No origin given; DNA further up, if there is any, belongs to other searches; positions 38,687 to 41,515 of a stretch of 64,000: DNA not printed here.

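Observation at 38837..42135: Low-GC two-gene islet: 4-TM KAP NTPase plus a coupled membrane-anchored partner (candidate new anti-phage system)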

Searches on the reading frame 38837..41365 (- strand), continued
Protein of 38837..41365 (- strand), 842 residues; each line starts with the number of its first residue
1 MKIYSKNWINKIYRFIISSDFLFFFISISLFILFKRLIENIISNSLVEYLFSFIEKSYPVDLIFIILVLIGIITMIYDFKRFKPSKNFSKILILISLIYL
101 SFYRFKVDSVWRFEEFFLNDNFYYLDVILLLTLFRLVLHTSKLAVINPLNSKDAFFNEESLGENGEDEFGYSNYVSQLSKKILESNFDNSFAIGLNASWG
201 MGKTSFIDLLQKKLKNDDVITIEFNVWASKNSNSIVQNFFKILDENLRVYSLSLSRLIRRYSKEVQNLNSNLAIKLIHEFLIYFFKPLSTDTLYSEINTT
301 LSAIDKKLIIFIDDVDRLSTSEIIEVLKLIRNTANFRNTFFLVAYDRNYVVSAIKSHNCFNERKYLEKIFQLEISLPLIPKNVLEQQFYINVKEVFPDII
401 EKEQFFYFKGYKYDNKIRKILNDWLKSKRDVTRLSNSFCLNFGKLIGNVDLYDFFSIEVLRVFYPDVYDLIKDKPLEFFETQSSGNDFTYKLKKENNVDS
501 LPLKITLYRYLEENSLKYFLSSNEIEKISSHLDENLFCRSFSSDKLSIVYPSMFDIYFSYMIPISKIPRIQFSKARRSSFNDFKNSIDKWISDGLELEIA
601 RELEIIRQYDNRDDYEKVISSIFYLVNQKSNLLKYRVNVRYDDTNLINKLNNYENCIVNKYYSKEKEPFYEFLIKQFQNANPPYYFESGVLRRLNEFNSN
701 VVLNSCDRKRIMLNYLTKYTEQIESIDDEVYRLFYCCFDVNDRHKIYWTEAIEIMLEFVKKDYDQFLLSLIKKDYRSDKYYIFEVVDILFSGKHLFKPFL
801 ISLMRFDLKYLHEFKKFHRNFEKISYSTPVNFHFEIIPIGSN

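Call 16: find_related_loci(query=A1, collection=genome_contigs, flank=10000)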
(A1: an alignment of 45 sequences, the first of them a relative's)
Query A1 (842 aa) in genome_contigs; peptide patterns used: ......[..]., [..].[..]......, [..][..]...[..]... (x = any residue, [..] = any of these).
600 stretches matched a pattern (row limit reached: there are more); 435 encode a relative of the query (tblastn E <= 1e-3); the best 80 are kept; 80 distinct loci.
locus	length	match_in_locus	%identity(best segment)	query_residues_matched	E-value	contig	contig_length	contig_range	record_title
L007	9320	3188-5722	39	8-839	4e-165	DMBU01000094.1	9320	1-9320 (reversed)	MAG TPA_asm: Bacteroidales bacterium isolate UBA12171 contig_5621, whole genome shotgun sequence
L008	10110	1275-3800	38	22-839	5e-153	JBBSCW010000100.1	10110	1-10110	MAG: Bacteroidales bacterium isolate metawrap_la6_51 metawrap_la6_51_K_609905_L_10110_cov_18.0302, whole genome shotgun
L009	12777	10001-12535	40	8-839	1e-163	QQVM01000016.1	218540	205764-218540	MAG: Bacteroidetes bacterium isolate MA_BCD_1 c_000000000019, whole genome shotgun sequence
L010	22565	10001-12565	36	5-839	2e-142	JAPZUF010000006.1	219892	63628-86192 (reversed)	MAG: Cyclobacteriaceae bacterium isolate LE19-388.1E c_000000001593, whole genome shotgun sequence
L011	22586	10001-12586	36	1-839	4e-140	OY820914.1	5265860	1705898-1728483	MAG: Bacteroidales bacterium isolate 29af8000-aa9b-4969-9261-ea2c593eb5de genome assembly, chromosome: 1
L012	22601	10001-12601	37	2-839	9e-140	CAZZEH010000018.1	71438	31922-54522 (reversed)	MAG TPA_asm: uncultured Chitinophagales bacterium isolate SRP193661_co1_210 genome assembly, contig: NODE_430_length_714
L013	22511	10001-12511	34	9-839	5e-136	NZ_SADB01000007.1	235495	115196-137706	Ancylomarina sp. 16SWW S1-10-2 scaffold_6, whole genome shotgun sequence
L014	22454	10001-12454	35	42-839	1e-133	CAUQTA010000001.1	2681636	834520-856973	MAG TPA_asm: uncultured Sphingobacteriales bacterium isolate ERR9968855_bin.12_MetaWRAP_v1.3_MAG genome assembly, contig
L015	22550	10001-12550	33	10-839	1e-130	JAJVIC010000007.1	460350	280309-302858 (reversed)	MAG: Bacteroidia bacterium isolate Bin_39 c_000000000054, whole genome shotgun sequence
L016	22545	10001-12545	38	9-839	5e-134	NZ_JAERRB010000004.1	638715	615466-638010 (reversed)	Chryseolinea lacunae strain Jin1 contig4, whole genome shotgun sequence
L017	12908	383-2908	34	20-839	9e-125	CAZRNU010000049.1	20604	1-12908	MAG TPA_asm: uncultured Bacteroidales bacterium isolate binchicken_co168_322 genome assembly, contig: NODE_4640_length_2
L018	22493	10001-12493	33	28-838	2e-120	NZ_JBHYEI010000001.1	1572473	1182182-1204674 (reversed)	MAG: Sediminibacterium sp. isolate CCAP1453_12_bin-005 CCAP1453_12_bin-005_c1, whole genome shotgun sequence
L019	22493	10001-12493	34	6-837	3e-119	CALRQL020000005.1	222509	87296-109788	MAG: Agrobacterium sp. 719_389 isolate JJ-CU23-05-7-m1-bin223 genome assembly, contig: JJ-NR103-41-C41, whole genome sho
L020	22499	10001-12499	32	27-839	1e-115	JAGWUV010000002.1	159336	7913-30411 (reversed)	MAG: Bacteroidota bacterium isolate REEB404 contig-150_40, whole genome shotgun sequence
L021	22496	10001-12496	32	28-839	6e-116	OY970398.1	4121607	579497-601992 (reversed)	MAG: uncultured Chitinophagaceae bacterium isolate MFD02832.bin.c.2 genome assembly, chromosome: 1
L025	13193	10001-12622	34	9-839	2e-113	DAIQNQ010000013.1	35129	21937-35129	MAG TPA_asm: Thermonemataceae bacterium isolate CTOTU7332 NODE_1228_length_35129_cov_20.139819, whole genome shotgun seq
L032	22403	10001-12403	35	22-803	2e-101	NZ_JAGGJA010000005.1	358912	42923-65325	Fodinibius salsisoli strain 1BSP15-2V2 NODE_5_length_358912_cov_57.860284, whole genome shotgun sequence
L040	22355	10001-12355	35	25-781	3e-115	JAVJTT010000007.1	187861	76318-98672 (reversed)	MAG: Vicingaceae bacterium isolate B1-GNL1-06 k141_36178, whole genome shotgun sequence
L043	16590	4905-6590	34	153-696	2e-72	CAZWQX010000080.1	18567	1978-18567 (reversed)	MAG TPA_asm: uncultured Cryomorphaceae bacterium isolate SRP135972_co2_13 genome assembly, contig: NODE_2563_length_1856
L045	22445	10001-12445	28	9-837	4e-70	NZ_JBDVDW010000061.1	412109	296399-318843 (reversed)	MAG: Reichenbachiella sp. isolate CB.54.F.C2_137_011 CB_54_F_C2_137_011_000000000061, whole genome shotgun sequence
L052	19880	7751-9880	29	61-737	1e-63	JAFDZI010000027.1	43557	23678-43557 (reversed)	MAG: Bacteroidetes bacterium isolate SZAS-80 BACT-AMP-12__27__length-43557, whole genome shotgun sequence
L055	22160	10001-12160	28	52-742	2e-62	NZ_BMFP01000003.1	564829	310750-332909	Pontibacter amylolyticus strain CGMCC 1.12749 sequence03, whole genome shotgun sequence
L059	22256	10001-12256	28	35-786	2e-61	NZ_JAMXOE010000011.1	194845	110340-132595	Mucilaginibacter flavidus strain RT5R15 NODE_11_length_194845_cov_38.525934, whole genome shotgun sequence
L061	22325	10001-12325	27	28-767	2e-60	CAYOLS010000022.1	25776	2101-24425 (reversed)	MAG TPA_asm: uncultured Ferruginibacter sp. isolate SRP199154_co2_90 genome assembly, contig: NODE_1113_length_25776_cov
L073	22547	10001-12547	28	20-839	1e-59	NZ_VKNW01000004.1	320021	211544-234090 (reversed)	Chryseobacterium echinoideorum strain CC-CZW010 scaffold4.1-size320021, whole genome shotgun sequence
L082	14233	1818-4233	32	18-826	3e-54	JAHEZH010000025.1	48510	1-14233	MAG: Flammeovirgaceae bacterium isolate nzgw147 NODE_419_length_48511_cov_3.498285, whole genome shotgun sequence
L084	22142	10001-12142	25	23-735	1e-53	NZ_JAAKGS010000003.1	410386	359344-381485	Sphingobacterium sp. SGR-19 3, whole genome shotgun sequence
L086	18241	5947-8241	29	35-773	4e-56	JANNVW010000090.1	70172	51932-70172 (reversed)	MAG: Ferruginibacter sp. isolate VAR_34_metabat_434 VAR_34_k141_291823, whole genome shotgun sequence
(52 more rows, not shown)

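Call 29: search_protein_families(library=padloc, alignment_id=A2, max_evalue=1e-10)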
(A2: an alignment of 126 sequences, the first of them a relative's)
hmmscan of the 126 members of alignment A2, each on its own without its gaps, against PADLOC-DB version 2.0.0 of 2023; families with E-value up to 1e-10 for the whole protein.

A. member 1, L001:4354-5487:+ (377 aa): 0 families

B. families by the number of members that match (of 126 scanned): 227 families (the first 25 are shown)
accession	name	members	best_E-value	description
PDLC04134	mad2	5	4.5e-54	mads_2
PDLC02643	DrmMI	3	4.8e-130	DrmMI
PDLC02644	DrmMI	3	2.2e-37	DrmMI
PDLC03598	REase_MTase_IIG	2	0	Type IIG restriction enzyme-methyltransferase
PDLC03022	MTase_I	2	6.7e-130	Type I methyltransferase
PDLC03599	REase_MTase_IIG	2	7.5e-103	Type IIG restriction enzyme-methyltransferase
PDLC03627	REase_MTase_IIG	2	1.8e-94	Type IIG restriction enzyme-methyltransferase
PDLC03021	MTase_I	2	1.1e-64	Type I methyltransferase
PDLC03612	REase_MTase_IIG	2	3.4e-27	Type IIG restriction enzyme-methyltransferase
PDLC03604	REase_MTase_IIG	2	1e-22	Type IIG restriction enzyme-methyltransferase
PDLC02980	AriA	2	1.7e-21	-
PDLC03609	REase_MTase_IIG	2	1.2e-20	Type IIG restriction enzyme-methyltransferase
PDLC02335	AbiLi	2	6.7e-17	AbiLi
PDLC03622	REase_MTase_IIG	1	9.6e-237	Type IIG restriction enzyme-methyltransferase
PDLC02621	DrmD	1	1.5e-214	DrmD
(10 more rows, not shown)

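Call 30: search_protein_families(library=pfam, alignment_id=A2, max_evalue=0.00001)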
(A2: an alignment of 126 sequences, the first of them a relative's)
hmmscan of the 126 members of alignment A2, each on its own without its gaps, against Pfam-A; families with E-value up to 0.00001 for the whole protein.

A. member 1, L001:4354-5487:+ (377 aa): 0 families

B. families by the number of members that match (of 126 scanned): 149 families (the first 25 are shown)
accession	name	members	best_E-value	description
PF18962.6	Por_Secre_tail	5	5.1e-13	Secretion system C-terminal sorting domain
PF07669.17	Eco57I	4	3.6e-23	Eco57I restriction-modification methylase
PF02384.22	N6_Mtase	3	3.8e-110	N-6 DNA Methylase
PF20473.4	MmeI_Mtase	3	2.2e-93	MmeI, DNA-methyltransferase domain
PF20466.3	MmeI_TRD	2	1.5e-74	MmeI, target recognition domain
PF14312.12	FG-GAP_2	2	2e-57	FG-GAP repeat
PF20464.3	MmeI_N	2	2.4e-47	MmeI, N-terminal domain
PF20467.3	MmeI_C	2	1.2e-31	MmeI, C-terminal domain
PF20465.4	MmeI_hel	2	1.4e-25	MmeI, helicase spacer domain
PF13304.12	AAA_21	2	1.1e-20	AAA domain, putative AbiEii toxin, Type IV TA system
PF13175.12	AAA_15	2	6e-20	AAA ATPase domain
PF00271.37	Helicase_C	2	1.5e-18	Helicase conserved C-terminal domain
PF14213.11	DUF4325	2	1.6e-18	STAS-like domain of unknown function (DUF4325)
PF00270.35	DEAD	2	6.6e-17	DEAD/DEAH box helicase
PF00226.36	DnaJ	2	1.8e-16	DnaJ domain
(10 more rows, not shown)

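Call 37: predict_structure(alignment_id=A1)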
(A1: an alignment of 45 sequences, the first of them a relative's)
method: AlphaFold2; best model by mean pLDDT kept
length: 842 residues; sequences in the alignment: 45
mean_pLDDT: 82.0   pTM: 0.62
mean pLDDT of the five models: 82.0, 81.6, 81.2, 80.7, 80.2
residues with pLDDT >= 90: 209; 70-90: 517; 50-70: 92; < 50: 24
segments of 3 or more residues with pLDDT < 50: 1-5, 411-413, 497-501, 535-543
pLDDT, mean of each block of 10 residues (from residue 1): 51 71 81 84 80 83 88 82 78 88 77 83 87 85 59 74 74 89 88 89 88 87 84 82 86 82 70 53 56 80 88 89 88 86 91 78 84 88 85 81 60 63 86 90 80 85 89 83 68 63 70 87 83 50 60 80 70 87 95 90 86 92 92 78 90 84 87 93 90 81 87 96 92 93 88 95 92 90 91 87 89 93 90 86 51
secondary structure, 60 per line:
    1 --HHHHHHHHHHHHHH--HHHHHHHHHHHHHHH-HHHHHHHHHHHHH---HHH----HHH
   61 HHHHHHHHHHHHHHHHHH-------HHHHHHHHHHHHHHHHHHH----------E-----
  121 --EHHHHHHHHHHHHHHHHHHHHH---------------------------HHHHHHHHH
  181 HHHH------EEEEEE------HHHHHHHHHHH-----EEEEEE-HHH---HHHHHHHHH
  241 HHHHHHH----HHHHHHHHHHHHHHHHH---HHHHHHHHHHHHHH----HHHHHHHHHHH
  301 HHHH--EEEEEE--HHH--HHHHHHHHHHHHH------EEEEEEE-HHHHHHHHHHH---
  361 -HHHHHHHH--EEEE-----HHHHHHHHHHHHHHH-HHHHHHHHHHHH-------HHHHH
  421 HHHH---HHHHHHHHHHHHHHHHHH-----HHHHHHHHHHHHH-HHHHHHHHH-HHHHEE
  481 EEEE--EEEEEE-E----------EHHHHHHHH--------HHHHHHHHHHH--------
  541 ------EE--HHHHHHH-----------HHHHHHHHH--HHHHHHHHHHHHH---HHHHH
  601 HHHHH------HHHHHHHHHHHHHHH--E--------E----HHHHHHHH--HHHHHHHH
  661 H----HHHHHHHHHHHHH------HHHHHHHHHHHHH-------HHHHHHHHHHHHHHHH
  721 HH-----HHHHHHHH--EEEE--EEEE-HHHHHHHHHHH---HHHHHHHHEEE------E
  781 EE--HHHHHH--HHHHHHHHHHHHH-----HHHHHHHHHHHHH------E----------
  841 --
elements in order (helices of 4 or more, strands of 3 or more residues): H3-16 H19-33 H35-47 H58-78 H86-104 H124-144 H172-184 E191-196 H203-213 E219-224 H232-247 H252-268 H272-285 H290-304 E307-312 H320-332 E339-345 H347-357 H362-369 E372-375 H381-395 H397-408 H416-424 H428-445 H451-463 H465-473 H475-478 E479-484 E487-492 H506-513 H522-532 H551-557 H569-577 H580-592 H596-605 H612-626 H643-650 H653-661 H666-678 H685-697 H705-722 H728-735 E738-741 E744-747 H749-759 H763-770 E771-773 E780-782 H785-790 H793-805 H811-823
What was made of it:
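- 38837..41365 (-): KAP-family NTPase gene, 842 aa: 4-TM module + PifA-like KAP core + helical C-terminal region. AlphaFold model with mean pLDDT 82 (call 37).
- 40916..41365 (-): N-terminal membrane module (aa 1-150): four predicted TM helices, with invariant or near-invariant D61, Y99, R104, W111, Y124 and D126. Helices in the model (call 37).
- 38840..40030 (-): Post-NTPase helical regions (aa 446-842): candidate sensor/specificity part. Confident helical model, pLDDT mostly 85-95 (call 37).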

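Call 43: fold_search(model_id=the predicted structure, library=pdb)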
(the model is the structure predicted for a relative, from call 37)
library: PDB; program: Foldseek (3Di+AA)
matches with E <= 10: 1111; with E <= 0.001: 82
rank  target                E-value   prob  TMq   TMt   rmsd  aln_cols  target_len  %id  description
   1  8hr8_E                1.5e-06  1.00  0.27  0.27  14.3       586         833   12  Structure of heptameric RdrA ring (released 2023-02-01)
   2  8hr8_F                1.6e-06  1.00  0.28  0.28  14.1       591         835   13  Structure of heptameric RdrA ring (released 2023-02-01)
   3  8hr8_C                2.3e-06  1.00  0.27  0.27   7.1       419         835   12  Structure of heptameric RdrA ring (released 2023-02-01)
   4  8hr8_G                2.4e-06  1.00  0.29  0.29  11.8       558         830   12  Structure of heptameric RdrA ring (released 2023-02-01)
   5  8hr8_H                3.3e-06  1.00  0.28  0.28  13.7       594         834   11  Structure of heptameric RdrA ring (released 2023-02-01)
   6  8hra_C                3.6e-06  1.00  0.25  0.25   7.2       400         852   15  Structure of heptameric RdrA ring in RNA-loading state (released 2023-02-01)
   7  8hr8_A                4.1e-06  1.00  0.26  0.27   7.5       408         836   14  Structure of heptameric RdrA ring (released 2023-02-01)
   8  8hrb_A                1.1e-05  1.00  0.27  0.27  13.0       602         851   14  Structure of tetradecameric RdrA ring in RNA-loading state (released 2023-02-01)
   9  8hr7_A                1.6e-05  1.00  0.30  0.30  13.1       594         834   11  Structure of RdrA-RdrB complex (released 2023-02-01)
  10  2qby_A                1.8e-05  1.00  0.20  0.39  12.0       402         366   14  Crystal structure of a heterodimer of Cdc6/Orc1 initiators bound to origin DNA (from S. solfataricus) (released 2007-09-11)
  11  4xgc_D                1.8e-05  1.00  0.21  0.35  17.3       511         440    9  Crystal structure of the eukaryotic origin recognition complex (released 2015-04-01)
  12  5uj7_D                2.5e-05  1.00  0.20  0.38  13.3       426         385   12  Structure of the active form of human Origin Recognition Complex ATPase motor module, complex subunitS 1, 4, 5 (released 2017-02-08)
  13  5uj7_C                4.1e-05  1.00  0.20  0.38  13.5       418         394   11  Structure of the active form of human Origin Recognition Complex ATPase motor module, complex subunitS 1, 4, 5 (released 2017-02-08)
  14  1w5s_B                5.7e-05  1.00  0.20  0.36  12.5       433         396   11  Structure of the Aeropyrum Pernix ORC2 protein (ADP form) (released 2004-10-05)
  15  7jpq_D                5.7e-05  1.00  0.20  0.38  15.9       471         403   12  ORC-O2-5: Human Origin Recognition Complex (ORC) with subunits 2,3,4,5 (released 2020-09-02)
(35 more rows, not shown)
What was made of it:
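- Closest known: RdrA of RADAR, and STAND/ORC-type switch ATPases. Same: Best structural matches of the AlphaFold model are RdrA 8hr8 (E 1.5e-6), then Cdc6/ORC and plant NLR resistosomes (call 43).
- Fold: closest to the RADAR defence ATPase RdrA, then ORC/Cdc6 and NLR resistosomes, all oligomerising switch ATPases (call 43).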

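Call 52: search_dna_similar(query=window:38837-41365:-, collection=plasmids, mode=protein, max_evalue=0.001, max_rows=20)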
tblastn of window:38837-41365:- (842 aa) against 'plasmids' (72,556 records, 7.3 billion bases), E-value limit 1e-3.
Records with a match: 1087; places in all: 1094; records where one place covers at least 80% of the query: 0.
Best place of each record, by identity: <60% 1087.
By first word of the organism name: Klebsiella 628; Escherichia 269; Salmonella 32; Bacillus 26; Enterobacter 25; Serratia 10; Rhizobium 9; Streptomyces 8; Rhodococcus 7; Pantoea 6; and 38 more.
By predicted mobility (MOB-suite, as given by PLSDB): non-mobilizable 552; conjugative 463; mobilizable 72.
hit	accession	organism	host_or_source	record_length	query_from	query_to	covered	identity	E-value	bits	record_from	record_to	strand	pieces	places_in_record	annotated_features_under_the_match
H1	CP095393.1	Natribaculum breve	cell culture,saline soil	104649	155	567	49%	24.5%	8e-29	132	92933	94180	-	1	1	none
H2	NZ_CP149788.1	Haloterrigena sp. KLK7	cell culture,salt lake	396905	160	567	48%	24.7%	8e-29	132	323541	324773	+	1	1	KAP family NTPase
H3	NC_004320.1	Corynebacterium efficiens YS-314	-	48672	166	575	49%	23.8%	8e-16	90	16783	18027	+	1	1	KAP family NTPase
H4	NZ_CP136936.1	Enterobacter sp. JJBC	Plutella xylostella,Bacterial culture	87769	166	585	50%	23.2%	2e-20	105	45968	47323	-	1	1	P-loop NTPase fold protein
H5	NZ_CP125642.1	Rhizobium sp. BT03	Phaseolus vulgaris,Pure culture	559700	157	589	51%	22.2%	5e-19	100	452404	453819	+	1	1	P-loop NTPase fold protein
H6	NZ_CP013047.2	Serratia marcescens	Zea mays,cell culture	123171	147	568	50%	22.4%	4e-19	101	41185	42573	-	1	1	P-loop NTPase fold protein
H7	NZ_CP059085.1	Pantoea ananatis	Allium cepa,onion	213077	166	558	47%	23.9%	1e-17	96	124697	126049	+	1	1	P-loop NTPase fold protein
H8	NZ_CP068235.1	Leclercia adecarboxylata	cell culture,Garlic rhizosphere soil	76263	166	574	49%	22.7%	2e-16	92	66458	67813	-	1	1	P-loop NTPase fold protein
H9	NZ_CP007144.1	Hymenobacter swuensis DY53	-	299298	157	562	48%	22.5%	1e-19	102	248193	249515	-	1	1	KAP family NTPase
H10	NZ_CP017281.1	Klebsiella variicola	river water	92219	166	513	41%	26.2%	3e-20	104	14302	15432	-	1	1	P-loop NTPase fold protein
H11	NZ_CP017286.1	Klebsiella variicola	riverwater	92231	166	513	41%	26.2%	3e-20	104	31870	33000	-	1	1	P-loop NTPase fold protein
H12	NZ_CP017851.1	Klebsiella variicola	riverwater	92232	166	513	41%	26.2%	3e-20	104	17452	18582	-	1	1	P-loop NTPase fold protein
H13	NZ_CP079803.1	Klebsiella variicola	Spodoptera frugiperda,single cell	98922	166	513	41%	26.2%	3e-20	104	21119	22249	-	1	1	P-loop NTPase fold protein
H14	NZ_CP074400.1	Agrobacterium salinitolerans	Cotton,tiaaue sample,root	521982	166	574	49%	22.3%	2e-17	96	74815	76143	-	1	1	P-loop NTPase fold protein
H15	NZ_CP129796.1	Klebsiella pneumoniae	Homo sapiens,whole organism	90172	166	513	41%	26.0%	3e-20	104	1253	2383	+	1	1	P-loop NTPase fold protein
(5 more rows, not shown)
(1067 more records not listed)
